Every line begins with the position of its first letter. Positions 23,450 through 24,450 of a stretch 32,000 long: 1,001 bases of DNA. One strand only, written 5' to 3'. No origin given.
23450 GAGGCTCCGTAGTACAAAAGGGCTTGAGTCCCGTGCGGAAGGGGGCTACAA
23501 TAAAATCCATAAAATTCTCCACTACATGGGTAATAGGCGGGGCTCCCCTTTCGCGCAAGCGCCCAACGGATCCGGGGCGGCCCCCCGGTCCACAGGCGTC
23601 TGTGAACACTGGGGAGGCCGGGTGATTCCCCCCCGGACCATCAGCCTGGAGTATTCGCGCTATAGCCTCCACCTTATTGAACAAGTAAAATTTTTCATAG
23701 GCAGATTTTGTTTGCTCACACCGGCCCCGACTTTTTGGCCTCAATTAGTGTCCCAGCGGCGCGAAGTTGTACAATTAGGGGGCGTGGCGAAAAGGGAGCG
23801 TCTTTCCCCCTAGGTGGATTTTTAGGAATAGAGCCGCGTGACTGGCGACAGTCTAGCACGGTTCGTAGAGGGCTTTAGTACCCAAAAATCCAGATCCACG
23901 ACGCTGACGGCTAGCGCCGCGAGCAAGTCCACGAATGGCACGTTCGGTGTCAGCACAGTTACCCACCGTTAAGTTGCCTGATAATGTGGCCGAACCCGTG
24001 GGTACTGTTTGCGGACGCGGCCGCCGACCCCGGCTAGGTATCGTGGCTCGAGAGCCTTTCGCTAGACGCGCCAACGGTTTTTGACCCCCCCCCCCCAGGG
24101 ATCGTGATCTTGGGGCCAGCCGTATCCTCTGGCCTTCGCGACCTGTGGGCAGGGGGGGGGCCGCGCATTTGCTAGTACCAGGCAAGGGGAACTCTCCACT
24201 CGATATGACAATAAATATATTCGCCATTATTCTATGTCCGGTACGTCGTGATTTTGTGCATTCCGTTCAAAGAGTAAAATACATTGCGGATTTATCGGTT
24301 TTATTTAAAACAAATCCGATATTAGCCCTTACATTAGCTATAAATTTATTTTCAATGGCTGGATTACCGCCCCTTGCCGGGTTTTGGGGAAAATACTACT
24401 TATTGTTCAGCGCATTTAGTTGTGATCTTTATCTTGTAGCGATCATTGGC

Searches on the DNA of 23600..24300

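Call 70: search_rna_families(source=window, start=23600, end=24300, threshold=evalue, max_evalue=1)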
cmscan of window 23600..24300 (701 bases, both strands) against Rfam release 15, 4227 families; matches with E-value up to 1: 1.
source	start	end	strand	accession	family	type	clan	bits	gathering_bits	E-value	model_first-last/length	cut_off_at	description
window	23829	23908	+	RF00029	Intron_gpII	Intron;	-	32.3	40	0.00018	1-77/77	no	Group II catalytic intron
